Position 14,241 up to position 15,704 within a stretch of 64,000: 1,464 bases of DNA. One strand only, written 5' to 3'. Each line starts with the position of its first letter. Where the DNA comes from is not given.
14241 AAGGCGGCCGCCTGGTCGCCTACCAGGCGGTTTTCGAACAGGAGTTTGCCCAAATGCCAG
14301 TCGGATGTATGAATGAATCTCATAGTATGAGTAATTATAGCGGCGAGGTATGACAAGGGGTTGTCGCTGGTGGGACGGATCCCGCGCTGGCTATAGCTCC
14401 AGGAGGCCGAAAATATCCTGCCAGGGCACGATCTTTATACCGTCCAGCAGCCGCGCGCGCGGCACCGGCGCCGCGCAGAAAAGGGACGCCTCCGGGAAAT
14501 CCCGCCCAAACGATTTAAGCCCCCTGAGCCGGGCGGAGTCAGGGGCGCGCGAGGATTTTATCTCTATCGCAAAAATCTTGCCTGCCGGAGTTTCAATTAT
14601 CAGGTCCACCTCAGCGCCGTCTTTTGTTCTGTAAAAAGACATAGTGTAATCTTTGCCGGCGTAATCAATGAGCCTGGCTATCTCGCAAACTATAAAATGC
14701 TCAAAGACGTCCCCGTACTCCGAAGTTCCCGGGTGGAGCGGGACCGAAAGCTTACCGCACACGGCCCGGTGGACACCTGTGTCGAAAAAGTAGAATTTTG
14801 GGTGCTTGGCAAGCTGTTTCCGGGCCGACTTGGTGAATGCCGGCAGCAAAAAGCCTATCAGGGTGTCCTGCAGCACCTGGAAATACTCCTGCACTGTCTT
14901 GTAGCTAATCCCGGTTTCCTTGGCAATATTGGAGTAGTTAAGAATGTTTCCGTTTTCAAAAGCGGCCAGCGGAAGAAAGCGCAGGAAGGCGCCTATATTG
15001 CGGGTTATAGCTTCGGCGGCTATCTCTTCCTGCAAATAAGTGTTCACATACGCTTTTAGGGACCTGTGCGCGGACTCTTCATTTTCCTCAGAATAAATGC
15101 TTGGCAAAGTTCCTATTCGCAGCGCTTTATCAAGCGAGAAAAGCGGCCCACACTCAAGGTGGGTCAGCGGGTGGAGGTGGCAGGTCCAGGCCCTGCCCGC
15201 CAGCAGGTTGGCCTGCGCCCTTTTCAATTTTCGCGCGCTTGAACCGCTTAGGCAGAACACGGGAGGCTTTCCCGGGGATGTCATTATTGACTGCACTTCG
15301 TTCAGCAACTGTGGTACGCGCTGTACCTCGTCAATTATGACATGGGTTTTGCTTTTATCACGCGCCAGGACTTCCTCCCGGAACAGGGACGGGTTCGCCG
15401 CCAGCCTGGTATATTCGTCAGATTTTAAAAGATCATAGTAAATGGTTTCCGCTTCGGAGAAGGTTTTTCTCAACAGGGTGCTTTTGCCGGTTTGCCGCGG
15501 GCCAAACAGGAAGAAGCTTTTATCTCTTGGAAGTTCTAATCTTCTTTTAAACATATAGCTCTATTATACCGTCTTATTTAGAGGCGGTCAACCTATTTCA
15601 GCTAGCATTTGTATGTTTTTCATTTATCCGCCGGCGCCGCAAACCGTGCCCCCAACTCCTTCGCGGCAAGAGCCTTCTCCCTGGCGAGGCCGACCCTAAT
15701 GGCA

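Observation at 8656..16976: sbcDC operon present as one full and several partial copies, with accessory genes nested between the duplicated junctions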

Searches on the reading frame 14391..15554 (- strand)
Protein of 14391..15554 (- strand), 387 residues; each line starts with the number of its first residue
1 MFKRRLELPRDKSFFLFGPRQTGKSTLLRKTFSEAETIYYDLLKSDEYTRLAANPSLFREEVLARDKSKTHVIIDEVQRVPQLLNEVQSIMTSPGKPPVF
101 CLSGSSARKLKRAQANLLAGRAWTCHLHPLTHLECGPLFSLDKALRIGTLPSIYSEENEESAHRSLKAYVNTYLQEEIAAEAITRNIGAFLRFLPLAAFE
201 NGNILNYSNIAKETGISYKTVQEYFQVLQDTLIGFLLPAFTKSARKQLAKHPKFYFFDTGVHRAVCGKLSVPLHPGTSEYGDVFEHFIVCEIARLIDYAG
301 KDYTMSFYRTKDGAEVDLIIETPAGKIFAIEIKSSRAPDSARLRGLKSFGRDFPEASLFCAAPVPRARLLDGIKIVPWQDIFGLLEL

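Call 4: search_protein_families(library=pfam, proteins=[window:14391-15554:-], max_evalue=0.01)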
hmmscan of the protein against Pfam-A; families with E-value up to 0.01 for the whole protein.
window:14391-15554:- (387 aa): 5 families
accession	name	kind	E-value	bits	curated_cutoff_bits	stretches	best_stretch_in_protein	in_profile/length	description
PF13635.12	DUF4143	-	2.7e-34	118.7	28.1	1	176-335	2-160/160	Domain of unknown function (DUF4143)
PF13173.12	AAA_14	-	9.9e-23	81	27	1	12-134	3-127/129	AAA domain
PF13401.12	AAA_22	-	5e-05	24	27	0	12-50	6-49/130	AAA domain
PF01637.24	ATPase_2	-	0.00018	21.8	33.2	0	7-47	16-61/225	ATPase domain predominantly from Archaea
PF08280.17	HTH_Mga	-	0.0056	17.1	23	0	205-237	20-52/59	M protein trans-acting positive regulator (MGA) HTH domain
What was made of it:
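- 14391..15601 (-): AAA_14/DUF4143 (PDC-S01) single-gene cassette with its own promoter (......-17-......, 15591-15563). ORF at 14391-15554. Pfam (call 4).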

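Call 45: search_protein_families(library=padloc, proteins=[window:14391-15554:-], max_evalue=0.001)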
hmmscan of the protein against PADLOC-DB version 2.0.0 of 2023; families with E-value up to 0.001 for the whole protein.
window:14391-15554:- (387 aa): 7 families
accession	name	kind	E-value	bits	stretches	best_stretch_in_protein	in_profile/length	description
PDLC04790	PDC-S01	-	5.9e-70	234.1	2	145-353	178-386/422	-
PDLC04789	PDC-S01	-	8.7e-55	184.3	1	8-358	14-361/375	-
PDLC04787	PDC-S01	-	5.5e-34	115.7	1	15-348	31-374/412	-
PDLC04791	PDC-S01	-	1.3e-25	87.9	1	3-358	11-372/395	-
PDLC04788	PDC-S01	-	1.2e-15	55.4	2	193-350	236-395/448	-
PDLC04786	PDC-S01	-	1.7e-12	44.8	2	10-174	19-191/439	-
PDLC04792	PDC-S01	-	4.5e-12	43.3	2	215-338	264-388/452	-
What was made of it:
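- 14391..15601 (-): PADLOC PDC-S01 at 6e-70 (call 45).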

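Call 46: search_protein_families(library=ncbifam, proteins=[window:14391-15554:-], max_evalue=0.001)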
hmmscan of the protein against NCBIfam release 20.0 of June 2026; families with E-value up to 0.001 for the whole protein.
window:14391-15554:- (387 aa): 0 families

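Call 65: find_related_loci(query=window:14391-15554:-, collection=viral_contigs, flank=5000)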
Query window:14391-15554:- (387 aa) in viral_contigs; peptide patterns used: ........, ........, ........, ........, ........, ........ (x = any residue, [..] = any of these).
6 stretches matched a pattern, but none encodes a relative of the query by tblastn (E <= 1e-3).

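Call 66: find_homologous_proteins(query=window:14391-15554:-, max_evalue=1e-80)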
Query window:14391-15554:- (387 aa): 3294 proteins with E <= 1e-80 among 8000 candidates; the best 120 are listed.
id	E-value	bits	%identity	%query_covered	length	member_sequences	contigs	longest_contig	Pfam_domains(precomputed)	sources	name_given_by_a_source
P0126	5.6e-254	860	98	100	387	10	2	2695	PF13173.13,PF13635.13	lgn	-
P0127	1.6e-235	799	91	100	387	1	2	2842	PF13173.13,PF13635.13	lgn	-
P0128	2.5e-234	795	88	100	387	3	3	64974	PF13173.13,PF13635.13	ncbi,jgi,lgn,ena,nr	ncbi:MAG TPA: ATP-binding protein [Elusimicrobiales bacterium]|nr:ATP-binding protein [Elusimicrobia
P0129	1.7e-231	786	88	100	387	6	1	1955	PF13173.13,PF13635.13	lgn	-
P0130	4.4e-225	765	85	100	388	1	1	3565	PF13173.13,PF13635.13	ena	-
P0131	3.5e-221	752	84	100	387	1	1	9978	PF13173.13,PF13635.13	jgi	jgi:predicted AAA+ superfamily ATPase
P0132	8.9e-221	751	84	100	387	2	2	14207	PF13173.13,PF13635.13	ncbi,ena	-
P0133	5.0e-219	745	82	100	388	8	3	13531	PF13173.13,PF13635.13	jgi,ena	-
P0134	1.1e-173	596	68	99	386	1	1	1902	PF13173.13,PF13635.13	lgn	-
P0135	4.0e-169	581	66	100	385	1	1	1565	PF13173.13,PF13635.13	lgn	-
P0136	8.1e-165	566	64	100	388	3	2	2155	PF13173.13,PF13635.13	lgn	-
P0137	4.9e-163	561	65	100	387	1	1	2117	PF13173.13,PF13635.13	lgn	-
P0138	4.1e-159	548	64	99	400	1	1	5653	PF13173.13,PF13635.13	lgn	-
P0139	3.9e-158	544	61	100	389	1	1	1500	PF13173.13,PF13635.13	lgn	-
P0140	4.5e-158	544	64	100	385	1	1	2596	PF13173.13,PF13635.13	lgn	-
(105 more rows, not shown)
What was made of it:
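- Tried and rejected: Close AAA_14 relatives are labelled Elusimicrobiales (call 66).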

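Call 67: find_encoding_contigs(protein=P0128, flank=8000, max_places=4)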
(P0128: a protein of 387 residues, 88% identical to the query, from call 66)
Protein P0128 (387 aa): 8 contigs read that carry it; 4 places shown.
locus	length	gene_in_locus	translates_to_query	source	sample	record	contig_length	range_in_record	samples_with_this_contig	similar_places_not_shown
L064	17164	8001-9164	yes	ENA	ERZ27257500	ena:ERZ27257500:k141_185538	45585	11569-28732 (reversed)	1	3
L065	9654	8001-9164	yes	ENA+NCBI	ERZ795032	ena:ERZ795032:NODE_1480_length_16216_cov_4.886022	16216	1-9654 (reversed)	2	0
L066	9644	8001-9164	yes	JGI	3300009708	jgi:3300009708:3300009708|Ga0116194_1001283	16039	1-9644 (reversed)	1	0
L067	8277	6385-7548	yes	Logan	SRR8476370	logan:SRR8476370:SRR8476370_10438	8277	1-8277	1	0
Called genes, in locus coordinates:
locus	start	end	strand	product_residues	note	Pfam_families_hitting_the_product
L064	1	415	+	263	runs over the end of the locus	PF01925:TauE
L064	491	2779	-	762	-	PF02463:SMC_N (weak), PF13175:AAA_15 (faint), PF13514:AAA_27, PF13555:AAA_29 (weak), PF13304:AAA_21 (weak), PF13558:SbcC_Walker_B (weak)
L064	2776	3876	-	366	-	PF00149:Metallophos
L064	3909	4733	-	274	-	-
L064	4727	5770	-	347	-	PF09952:AbiEi_2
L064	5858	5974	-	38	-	-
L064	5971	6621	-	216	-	PF08843:AbiEii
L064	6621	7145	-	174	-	PF12728:HTH_17 (weak), PF21956:DUF6922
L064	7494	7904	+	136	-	PF17761:DUF1016_N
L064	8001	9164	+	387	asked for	PF13173:AAA_14, PF13635:DUF4143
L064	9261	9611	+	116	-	PF12643:MazG-like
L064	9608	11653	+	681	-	PF09848:SLFN-g3_helicase, PF13401:AAA_22 (faint), PF09848:SLFN-g3_helicase, PF00717:Peptidase_S24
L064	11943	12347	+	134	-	-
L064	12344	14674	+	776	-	PF00270:DEAD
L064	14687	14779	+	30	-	-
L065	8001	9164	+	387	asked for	PF13173:AAA_14, PF13635:DUF4143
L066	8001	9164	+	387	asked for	PF13173:AAA_14, PF13635:DUF4143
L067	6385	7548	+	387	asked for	PF13173:AAA_14, PF13635:DUF4143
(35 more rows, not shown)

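Call 68: find_encoding_contigs(protein=P0127, flank=8000, max_places=4)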
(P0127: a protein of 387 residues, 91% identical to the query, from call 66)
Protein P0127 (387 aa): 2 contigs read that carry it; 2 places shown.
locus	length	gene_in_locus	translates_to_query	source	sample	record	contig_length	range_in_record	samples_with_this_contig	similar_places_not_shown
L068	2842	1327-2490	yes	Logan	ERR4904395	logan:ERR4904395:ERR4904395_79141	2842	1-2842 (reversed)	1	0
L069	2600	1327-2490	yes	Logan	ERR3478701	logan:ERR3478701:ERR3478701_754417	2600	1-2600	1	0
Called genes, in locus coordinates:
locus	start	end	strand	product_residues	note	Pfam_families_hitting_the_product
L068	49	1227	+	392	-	-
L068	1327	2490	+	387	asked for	PF13173:AAA_14, PF13635:DUF4143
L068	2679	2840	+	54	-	?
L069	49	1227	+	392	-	-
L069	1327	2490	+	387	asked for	PF13173:AAA_14, PF13635:DUF4143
